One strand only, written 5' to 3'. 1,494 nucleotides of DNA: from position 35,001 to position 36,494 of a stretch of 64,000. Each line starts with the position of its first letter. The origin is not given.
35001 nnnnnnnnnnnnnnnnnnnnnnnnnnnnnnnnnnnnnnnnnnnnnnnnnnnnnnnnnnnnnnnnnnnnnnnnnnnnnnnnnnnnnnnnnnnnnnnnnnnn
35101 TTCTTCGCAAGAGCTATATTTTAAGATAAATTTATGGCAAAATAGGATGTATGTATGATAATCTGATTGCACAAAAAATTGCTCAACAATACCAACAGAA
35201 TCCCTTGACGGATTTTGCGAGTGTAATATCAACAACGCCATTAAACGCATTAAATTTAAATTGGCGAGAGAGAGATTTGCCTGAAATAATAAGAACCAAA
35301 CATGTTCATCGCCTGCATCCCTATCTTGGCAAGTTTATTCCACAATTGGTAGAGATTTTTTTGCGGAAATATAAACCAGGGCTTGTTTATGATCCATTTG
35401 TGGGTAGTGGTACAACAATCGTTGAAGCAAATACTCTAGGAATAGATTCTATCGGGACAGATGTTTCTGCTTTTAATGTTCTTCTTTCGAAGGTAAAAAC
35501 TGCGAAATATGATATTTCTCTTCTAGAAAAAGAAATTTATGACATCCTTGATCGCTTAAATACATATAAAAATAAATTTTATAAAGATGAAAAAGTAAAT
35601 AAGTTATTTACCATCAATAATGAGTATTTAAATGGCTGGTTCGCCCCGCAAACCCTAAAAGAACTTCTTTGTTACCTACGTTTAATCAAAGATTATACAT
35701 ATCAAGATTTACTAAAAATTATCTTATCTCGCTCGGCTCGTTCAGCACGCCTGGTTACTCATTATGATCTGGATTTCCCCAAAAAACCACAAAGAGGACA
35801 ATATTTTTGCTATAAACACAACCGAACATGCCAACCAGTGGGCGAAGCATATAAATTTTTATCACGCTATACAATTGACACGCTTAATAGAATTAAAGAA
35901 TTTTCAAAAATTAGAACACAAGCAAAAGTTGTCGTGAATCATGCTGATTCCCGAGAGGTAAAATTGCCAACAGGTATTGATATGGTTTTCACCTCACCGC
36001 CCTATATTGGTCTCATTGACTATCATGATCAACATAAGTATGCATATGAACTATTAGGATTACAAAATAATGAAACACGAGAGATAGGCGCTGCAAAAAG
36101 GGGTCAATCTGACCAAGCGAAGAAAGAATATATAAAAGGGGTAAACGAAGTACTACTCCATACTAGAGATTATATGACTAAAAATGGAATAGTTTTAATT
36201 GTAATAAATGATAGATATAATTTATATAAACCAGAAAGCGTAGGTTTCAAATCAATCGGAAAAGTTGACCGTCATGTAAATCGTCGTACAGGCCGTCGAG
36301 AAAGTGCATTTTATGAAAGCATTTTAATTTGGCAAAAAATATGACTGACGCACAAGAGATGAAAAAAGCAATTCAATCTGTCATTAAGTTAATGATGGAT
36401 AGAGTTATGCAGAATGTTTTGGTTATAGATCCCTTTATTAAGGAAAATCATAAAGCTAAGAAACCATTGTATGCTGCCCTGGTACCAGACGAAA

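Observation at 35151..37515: AT-rich Type II restriction-modification insertion inside the glycosylation operon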

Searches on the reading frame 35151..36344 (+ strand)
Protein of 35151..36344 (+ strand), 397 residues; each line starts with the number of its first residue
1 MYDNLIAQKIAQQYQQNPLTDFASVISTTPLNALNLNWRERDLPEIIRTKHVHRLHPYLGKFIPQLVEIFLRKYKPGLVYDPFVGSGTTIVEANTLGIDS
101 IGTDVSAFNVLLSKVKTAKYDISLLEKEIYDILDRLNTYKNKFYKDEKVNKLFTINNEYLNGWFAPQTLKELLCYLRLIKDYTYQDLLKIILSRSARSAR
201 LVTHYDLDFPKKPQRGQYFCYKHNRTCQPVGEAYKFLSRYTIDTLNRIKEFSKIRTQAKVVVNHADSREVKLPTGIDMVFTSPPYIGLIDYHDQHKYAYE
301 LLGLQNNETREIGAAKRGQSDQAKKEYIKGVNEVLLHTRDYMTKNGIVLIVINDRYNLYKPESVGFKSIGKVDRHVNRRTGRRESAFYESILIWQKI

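Call 3: search_protein_families(library=pfam, proteins=[window:35151-36344:+], max_evalue=0.1)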
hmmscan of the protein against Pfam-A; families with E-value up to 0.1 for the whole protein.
window:35151-36344:+ (397 aa): 6 families
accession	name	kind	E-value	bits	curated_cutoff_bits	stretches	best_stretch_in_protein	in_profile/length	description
PF01555.25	N6_N4_Mtase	-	2.9e-12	47.4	26.7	2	76-107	182-213/221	DNA methylase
PF02086.21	MethyltransfD12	-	2.5e-05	24.6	22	1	62-176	8-124/253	D12 class N6 adenine-specific DNA methyltransferase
PF01170.24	UPF0020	-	0.0011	19.1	22.3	1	79-115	32-69/197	RMKL-like, methyltransferase domain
PF25672.1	BBH37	-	0.019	15.4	27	1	106-151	26-71/184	BBH37 helical domain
PF09445.16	Methyltransf_15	-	0.021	14.8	22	0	268-300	68-95/165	RNA cap guanine-N2 methyltransferase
PF02928.21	zf-C5HC2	-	0.049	14.4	22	1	215-247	19-53/54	C5HC2 zinc finger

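Call 4: search_protein_families(library=ncbifam, proteins=[window:35151-36344:+], max_evalue=0.1)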
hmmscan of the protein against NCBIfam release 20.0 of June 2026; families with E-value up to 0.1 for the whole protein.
window:35151-36344:+ (397 aa): 6 families
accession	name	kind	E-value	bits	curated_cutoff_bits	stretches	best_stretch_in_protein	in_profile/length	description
TIGR01177.1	TIGR01177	hypoth_equivalog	7e-05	22.3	316.55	1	77-107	184-214/330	TIGR01177 family methyltransferase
NF042963.1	DUF1156_antiphage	equivalog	0.01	13.9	1000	0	78-112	186-220/960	anti-phage-associated DUF1156 domain-containing protein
NF050803.1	DnaMtaseCcrMCaul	equivalog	0.015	14.3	830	1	50-109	180-239/350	adenine-specific DNA-methyltransferase CcrM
NF010253.0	PRK13699.1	subfamily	0.036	13.8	244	0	66-104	156-192/226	DNA methyltransferase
NF010752.0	PRK14155.1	equivalog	0.047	13.1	194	1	295-338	63-106/208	nucleotide exchange factor GrpE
NF008985.0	PRK12331.1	equivalog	0.072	11.8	718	0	85-189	220-325/465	oxaloacetate decarboxylase subunit alpha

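Call 8: find_homologous_proteins(query=window:35151-36344:+)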
Query window:35151-36344:+ (397 aa): 8000 proteins with E <= 0.001 among 8000 candidates; the best 120 are listed.
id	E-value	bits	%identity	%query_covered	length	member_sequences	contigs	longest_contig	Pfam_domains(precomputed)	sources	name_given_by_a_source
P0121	1.5e-266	901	100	100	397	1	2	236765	PF01555.25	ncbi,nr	ncbi:class I SAM-dependent methyltransferase [Candidatus Daviesbacteria bacterium]|nr:class I SAM-de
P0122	8.4e-247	836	91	100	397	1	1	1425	PF01555.25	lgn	-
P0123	1.2e-240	816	89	100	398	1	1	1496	PF01555.25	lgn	-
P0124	7.4e-227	771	84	100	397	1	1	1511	PF01555.25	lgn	-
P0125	3.1e-225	765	83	100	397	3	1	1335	PF02086.22,PF01555.25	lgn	-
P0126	1.4e-224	763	84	100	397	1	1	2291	PF01555.25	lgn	-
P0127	6.5e-224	761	83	100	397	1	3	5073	PF02086.22,PF01555.25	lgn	-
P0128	7.5e-224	761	83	100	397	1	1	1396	PF01555.25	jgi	jgi:hypothetical protein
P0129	1.5e-223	760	83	100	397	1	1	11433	PF01555.25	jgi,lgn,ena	-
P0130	9.8e-223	757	83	100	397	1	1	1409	PF01555.25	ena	-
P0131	4.0e-222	755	82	100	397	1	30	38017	PF01555.25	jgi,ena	-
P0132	7.8e-222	754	82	100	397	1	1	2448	PF01555.25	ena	-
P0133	7.9e-222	754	83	100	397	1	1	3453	PF02086.22,PF01555.25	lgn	-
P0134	1.7e-221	753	82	100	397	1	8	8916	PF01555.25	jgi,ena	-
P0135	9.2e-221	751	82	100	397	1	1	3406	PF02086.22,PF01555.25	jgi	jgi:16S rRNA G966 N2-methylase RsmD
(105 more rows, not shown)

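Call 9: search_protein_families(library=padloc, proteins=[window:35151-36344:+], max_evalue=0.01)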
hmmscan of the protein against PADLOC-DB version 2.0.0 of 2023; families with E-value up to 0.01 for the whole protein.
window:35151-36344:+ (397 aa): 44 families (the best 25 are shown)
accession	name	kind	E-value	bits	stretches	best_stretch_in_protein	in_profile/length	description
PDLC03249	MTase_II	-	1.8e-89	299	2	139-392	261-535/541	Type II methyltransferase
PDLC03322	MTase_II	-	5.5e-26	89.4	1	50-285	34-271/446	Type II methyltransferase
PDLC03362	MTase_II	-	1.9e-22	77.8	1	51-310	42-296/438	Type II methyltransferase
PDLC03239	MTase_II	-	4.6e-20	69.7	1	23-355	41-372/442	Type II methyltransferase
PDLC03364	MTase_II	-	9.6e-20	68.9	2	47-124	27-107/380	Type II methyltransferase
PDLC03380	MTase_II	-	1.4e-16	58.7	1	35-335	17-322/393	Type II methyltransferase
PDLC03224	MTase_II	-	5.1e-14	50.1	1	62-145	77-167/481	Type II methyltransferase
PDLC03377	MTase_II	-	2.9e-13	47.2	1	52-308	95-351/504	Type II methyltransferase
PDLC03353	MTase_II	-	3.8e-13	47.6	2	74-115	207-248/260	Type II methyltransferase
PDLC03369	MTase_II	-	9.5e-13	45.7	1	52-151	114-210/532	Type II methyltransferase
PDLC03351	MTase_II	-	1.1e-11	42.5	1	19-107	80-178/348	Type II methyltransferase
PDLC03325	MTase_II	-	1.2e-11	42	1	52-127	64-143/426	Type II methyltransferase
PDLC03387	MTase_II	-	1.6e-10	38.7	1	60-112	216-270/289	Type II methyltransferase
PDLC03360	MTase_II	-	3e-08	31.1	1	79-181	68-161/441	Type II methyltransferase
PDLC03215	MTase_II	-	9.5e-08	29.4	1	61-107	266-311/331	Type II methyltransferase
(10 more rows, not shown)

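Call 12: search_solved_structures(query=window:35151-36344:+, max_evalue=0.01, show_alignments=1)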
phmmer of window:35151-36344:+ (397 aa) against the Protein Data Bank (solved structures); distinct sequences matched with E-value up to 0.01: 0.

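Call 74: search_solved_structures(query=A6, max_evalue=1, show_alignments=2)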
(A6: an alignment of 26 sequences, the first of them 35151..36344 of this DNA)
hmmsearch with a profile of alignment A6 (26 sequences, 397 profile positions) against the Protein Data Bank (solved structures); distinct sequences matched with E-value up to 1: 18.
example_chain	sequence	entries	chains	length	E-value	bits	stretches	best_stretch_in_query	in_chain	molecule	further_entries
8s9n_A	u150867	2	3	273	1.1e-05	27.8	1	73-108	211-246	DNA cytosine-N4 methyltransferase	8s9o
8s9m_A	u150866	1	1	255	1.3e-05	27.5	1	73-108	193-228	DNA cytosine-N4 methyltransferase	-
2zie_A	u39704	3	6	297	0.00069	21.8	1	69-105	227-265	Putative modification methylase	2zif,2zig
1g60_A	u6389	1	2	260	0.0057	18.8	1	66-107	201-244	Adenine-specific Methyltransferase MboIIA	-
6zxw_G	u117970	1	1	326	0.0085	18.2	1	75-122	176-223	tRNA (Guanine(10)-N2)-dimethyltransferase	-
6zxv_A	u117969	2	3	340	0.0092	18.1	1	75-122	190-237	tRNA (Guanine(10)-N2)-dimethyltransferase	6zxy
3ldu_A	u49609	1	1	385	0.018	17.2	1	70-100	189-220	Putative methylase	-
9c3u_A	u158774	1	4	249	0.043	15.9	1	78-106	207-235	Methyltransferase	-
8urk_A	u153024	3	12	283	0.052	15.6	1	78-106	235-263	Methyltransferase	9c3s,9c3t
5e71_A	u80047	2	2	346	0.14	14.2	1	77-106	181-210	N2, N2-dimethylguanosine tRNA methyltransferase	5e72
3egi_A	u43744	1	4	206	0.32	13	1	73-122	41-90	Trimethylguanosine synthase homolog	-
3gdh_A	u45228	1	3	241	0.41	12.7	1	73-122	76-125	Trimethylguanosine synthase homolog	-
3qv9_A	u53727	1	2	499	0.43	12.6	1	168-244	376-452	Pyruvate kinase 2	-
9uo0_3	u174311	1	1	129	0.44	12.6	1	155-223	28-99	Tnb165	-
4krz_A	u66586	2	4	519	0.46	12.5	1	168-244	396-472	Pyruvate kinase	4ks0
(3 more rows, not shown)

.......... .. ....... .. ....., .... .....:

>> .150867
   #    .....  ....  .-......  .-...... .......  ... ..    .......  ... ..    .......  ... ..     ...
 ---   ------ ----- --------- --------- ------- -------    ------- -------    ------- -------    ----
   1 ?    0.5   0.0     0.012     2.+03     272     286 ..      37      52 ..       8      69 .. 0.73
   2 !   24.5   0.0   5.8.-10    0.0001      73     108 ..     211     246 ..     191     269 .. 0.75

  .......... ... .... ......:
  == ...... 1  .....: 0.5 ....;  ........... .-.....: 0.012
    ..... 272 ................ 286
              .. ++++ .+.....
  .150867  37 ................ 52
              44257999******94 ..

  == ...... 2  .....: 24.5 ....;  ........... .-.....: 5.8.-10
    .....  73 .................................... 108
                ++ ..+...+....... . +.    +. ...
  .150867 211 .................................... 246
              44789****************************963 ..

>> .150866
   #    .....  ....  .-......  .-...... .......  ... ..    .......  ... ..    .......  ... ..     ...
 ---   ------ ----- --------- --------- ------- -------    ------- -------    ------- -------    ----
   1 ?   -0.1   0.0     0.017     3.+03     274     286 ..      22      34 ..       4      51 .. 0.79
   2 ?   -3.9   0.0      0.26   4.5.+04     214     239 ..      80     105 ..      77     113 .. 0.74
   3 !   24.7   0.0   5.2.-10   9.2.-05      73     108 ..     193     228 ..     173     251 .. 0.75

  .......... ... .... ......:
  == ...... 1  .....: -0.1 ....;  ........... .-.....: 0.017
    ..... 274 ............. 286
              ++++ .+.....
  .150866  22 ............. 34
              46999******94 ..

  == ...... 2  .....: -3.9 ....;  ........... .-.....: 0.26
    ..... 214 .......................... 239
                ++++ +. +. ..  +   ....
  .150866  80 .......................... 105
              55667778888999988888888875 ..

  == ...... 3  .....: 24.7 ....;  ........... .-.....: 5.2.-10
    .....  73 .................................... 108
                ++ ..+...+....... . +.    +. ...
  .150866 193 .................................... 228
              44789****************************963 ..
